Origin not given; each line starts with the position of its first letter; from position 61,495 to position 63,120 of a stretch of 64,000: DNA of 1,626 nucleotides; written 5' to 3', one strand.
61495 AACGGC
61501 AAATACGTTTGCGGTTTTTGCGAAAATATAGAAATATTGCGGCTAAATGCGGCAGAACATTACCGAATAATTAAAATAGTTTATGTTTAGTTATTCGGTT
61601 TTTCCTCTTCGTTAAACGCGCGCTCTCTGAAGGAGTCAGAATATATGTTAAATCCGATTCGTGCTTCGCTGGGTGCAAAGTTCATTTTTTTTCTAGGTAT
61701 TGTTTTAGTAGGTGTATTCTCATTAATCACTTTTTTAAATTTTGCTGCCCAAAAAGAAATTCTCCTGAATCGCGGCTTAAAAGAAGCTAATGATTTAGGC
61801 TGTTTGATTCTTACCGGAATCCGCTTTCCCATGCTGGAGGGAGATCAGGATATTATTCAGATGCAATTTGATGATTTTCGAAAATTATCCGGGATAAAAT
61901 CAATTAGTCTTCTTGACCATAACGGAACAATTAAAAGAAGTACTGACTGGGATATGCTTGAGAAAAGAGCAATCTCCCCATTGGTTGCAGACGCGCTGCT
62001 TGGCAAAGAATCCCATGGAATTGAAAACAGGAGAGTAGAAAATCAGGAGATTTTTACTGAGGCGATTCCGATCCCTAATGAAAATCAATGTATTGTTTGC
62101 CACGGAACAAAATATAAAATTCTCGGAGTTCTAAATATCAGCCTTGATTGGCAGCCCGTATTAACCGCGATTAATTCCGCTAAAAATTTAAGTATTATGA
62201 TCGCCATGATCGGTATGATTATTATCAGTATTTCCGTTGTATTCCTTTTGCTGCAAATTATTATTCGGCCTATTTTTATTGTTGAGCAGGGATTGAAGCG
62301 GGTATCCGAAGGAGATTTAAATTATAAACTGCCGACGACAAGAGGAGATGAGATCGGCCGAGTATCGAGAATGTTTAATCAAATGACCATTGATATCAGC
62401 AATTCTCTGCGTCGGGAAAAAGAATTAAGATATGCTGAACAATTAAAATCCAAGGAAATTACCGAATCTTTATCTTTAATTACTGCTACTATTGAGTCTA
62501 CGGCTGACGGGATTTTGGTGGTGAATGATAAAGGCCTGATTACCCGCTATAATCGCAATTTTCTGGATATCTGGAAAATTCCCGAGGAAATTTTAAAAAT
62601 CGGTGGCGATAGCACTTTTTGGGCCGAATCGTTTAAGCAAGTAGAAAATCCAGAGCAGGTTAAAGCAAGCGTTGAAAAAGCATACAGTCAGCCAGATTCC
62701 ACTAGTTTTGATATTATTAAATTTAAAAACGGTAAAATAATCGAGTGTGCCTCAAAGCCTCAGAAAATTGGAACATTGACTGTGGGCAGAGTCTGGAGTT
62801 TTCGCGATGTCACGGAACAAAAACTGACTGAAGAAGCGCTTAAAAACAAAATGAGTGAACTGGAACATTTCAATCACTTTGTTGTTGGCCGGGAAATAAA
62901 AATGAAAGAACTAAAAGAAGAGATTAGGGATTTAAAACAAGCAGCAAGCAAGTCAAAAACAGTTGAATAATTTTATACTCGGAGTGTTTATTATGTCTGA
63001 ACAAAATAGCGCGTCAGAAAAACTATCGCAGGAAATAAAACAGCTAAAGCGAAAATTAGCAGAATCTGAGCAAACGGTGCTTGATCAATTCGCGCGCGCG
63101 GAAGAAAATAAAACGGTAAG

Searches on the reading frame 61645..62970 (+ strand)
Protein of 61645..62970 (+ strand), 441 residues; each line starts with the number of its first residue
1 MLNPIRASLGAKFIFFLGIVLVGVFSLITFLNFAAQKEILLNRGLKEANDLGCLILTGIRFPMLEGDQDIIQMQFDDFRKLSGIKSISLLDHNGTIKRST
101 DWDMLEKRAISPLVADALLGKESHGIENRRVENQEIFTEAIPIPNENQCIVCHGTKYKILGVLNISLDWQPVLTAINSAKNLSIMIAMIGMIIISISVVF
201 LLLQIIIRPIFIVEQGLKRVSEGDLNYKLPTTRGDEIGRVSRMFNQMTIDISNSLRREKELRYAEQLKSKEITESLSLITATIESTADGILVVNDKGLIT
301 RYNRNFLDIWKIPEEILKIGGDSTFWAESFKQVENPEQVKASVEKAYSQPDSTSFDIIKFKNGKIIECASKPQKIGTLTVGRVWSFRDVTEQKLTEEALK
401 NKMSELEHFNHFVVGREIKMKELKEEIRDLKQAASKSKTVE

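Call 65: find_encoding_contigs(protein=window:61645-62970:+, flank=10000, max_places=3)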
Protein window:61645-62970:+ (441 aa): 4 contigs read that carry it; 2 places shown.
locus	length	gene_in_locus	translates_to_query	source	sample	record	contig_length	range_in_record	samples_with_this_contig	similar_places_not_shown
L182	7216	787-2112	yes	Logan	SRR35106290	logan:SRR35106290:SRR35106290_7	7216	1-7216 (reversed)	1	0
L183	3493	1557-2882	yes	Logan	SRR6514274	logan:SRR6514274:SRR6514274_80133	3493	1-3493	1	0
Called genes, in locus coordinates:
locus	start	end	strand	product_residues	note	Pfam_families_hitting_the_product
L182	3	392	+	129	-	?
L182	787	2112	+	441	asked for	PF21563:Mcp40H-20_sensor (faint), PF00672:HAMP, PF12860:PAS_7 (weak)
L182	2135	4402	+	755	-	PF00989:PAS (weak), PF13188:PAS_8 (faint), PF08447:PAS_3 (faint), PF13426:PAS_9 (weak), PF00989:PAS (weak), PF13426:PAS_9, PF08448:PAS_4 (weak), PF13426:PAS_9 (weak), +1 more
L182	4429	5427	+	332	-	PF03601:Cons_hypoth698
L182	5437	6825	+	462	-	PF14827:dCache_3, PF13426:PAS_9 (faint), PF00672:HAMP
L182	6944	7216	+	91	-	?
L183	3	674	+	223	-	?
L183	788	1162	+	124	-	PF00072:Response_reg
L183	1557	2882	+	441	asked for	PF21563:Mcp40H-20_sensor (faint), PF00672:HAMP, PF12860:PAS_7 (weak)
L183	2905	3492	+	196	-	?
